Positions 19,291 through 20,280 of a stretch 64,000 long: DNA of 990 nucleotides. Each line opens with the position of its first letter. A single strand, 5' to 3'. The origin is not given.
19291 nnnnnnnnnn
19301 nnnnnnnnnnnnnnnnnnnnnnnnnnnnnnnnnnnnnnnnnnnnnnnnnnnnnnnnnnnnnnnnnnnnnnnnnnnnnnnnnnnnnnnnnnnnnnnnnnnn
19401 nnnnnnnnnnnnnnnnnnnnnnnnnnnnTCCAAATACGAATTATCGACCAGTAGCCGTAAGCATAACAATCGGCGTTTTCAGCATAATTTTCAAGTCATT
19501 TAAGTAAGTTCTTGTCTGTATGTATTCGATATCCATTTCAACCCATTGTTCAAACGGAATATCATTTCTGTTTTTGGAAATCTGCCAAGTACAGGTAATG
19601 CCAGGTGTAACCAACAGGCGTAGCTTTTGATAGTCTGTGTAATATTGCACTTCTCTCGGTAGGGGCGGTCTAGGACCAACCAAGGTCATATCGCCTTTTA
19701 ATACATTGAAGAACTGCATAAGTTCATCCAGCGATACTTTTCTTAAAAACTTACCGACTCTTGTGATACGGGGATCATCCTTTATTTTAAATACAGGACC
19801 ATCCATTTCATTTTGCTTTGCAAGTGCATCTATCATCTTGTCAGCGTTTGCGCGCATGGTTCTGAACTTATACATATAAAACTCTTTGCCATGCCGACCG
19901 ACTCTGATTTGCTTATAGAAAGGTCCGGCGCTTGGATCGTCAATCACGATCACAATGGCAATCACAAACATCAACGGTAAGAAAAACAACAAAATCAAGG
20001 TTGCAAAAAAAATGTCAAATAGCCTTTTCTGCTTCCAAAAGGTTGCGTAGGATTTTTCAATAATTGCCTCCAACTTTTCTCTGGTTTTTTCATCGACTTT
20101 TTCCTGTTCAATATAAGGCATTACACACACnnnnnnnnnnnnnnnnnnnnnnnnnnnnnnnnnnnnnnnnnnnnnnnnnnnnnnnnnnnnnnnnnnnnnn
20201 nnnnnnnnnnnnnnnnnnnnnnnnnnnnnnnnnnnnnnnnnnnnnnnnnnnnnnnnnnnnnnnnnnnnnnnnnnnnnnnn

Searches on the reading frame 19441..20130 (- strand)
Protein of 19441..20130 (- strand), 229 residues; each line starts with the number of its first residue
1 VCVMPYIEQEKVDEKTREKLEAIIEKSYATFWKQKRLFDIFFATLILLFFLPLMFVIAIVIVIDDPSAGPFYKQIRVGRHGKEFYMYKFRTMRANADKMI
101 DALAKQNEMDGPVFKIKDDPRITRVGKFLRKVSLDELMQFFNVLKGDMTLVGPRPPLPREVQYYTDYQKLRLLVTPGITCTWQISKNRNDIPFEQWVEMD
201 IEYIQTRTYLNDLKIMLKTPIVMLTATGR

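Call 6: search_protein_families(library=pfam, proteins=[window:19441-20130:-], max_evalue=0.001)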
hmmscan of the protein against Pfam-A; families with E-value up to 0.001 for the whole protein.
window:19441-20130:- (229 aa): 1 family
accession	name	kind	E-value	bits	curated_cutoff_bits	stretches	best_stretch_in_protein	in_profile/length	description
PF02397.22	Bac_transf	-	1e-65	221.1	27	1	35-224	1-178/179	Bacterial sugar transferase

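Call 43: search_protein_families(library=ncbifam, proteins=[window:19441-20130:-], max_evalue=0.0001)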
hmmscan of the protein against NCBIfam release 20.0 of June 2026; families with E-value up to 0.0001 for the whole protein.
window:19441-20130:- (229 aa): 10 families
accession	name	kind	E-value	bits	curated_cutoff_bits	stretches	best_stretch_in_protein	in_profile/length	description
TIGR03025.1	EPS_sugtrans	subfamily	1.1e-77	262.2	295.55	1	34-228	257-443/445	exopolysaccharide biosynthesis polyprenyl glycosylphosphotransferase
NF041877.1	EPS_EpsZ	equivalog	4.1e-69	233.4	800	1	34-228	265-457/459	exopolysaccharide biosynthesis polyisoprenyl-phosphate hexose-1-phosphate transferase EpsZ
TIGR03022.1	WbaP_sugtrans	subfamily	5e-65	220.5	403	1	35-228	259-454/456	undecaprenyl-phosphate galactose phosphotransferase WbaP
NF052601.1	undeca_RfbP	equivalog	4.8e-62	209.4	330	1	16-226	27-238/244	undecaprenyl-phosphate galactose phosphotransferase family protein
TIGR03023.1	WcaJ_sugtrans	equivalog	2.1e-58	198.7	410.75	1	34-225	262-448/453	undecaprenyl-phosphate glucose phosphotransferase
NF011751.0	PRK15204.1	equivalog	5.5e-45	153.8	907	1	34-227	279-473/476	undecaprenyl-phosphate galactose phosphotransferase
TIGR03013.1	EpsB_2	subfamily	3.3e-43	148.4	393.35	1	34-228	254-441/443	TIGR03013 family XrtA/PEP-CTERM system glycosyltransferase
NF007518.0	PRK10124.1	equivalog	3e-33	115.3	684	1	35-219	274-453/464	undecaprenyl-phosphate glucose phosphotransferase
NF050817.1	PolSacchBiosHfsE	equivalog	1e-29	103.6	750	1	35-219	272-455/467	polysaccharide biosynthesis protein HfsE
NF045514.1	glycotran_HepC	equivalog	3.7e-25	88.5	140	1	24-155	106-211/220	heterocyst development glycosyltransferase HepC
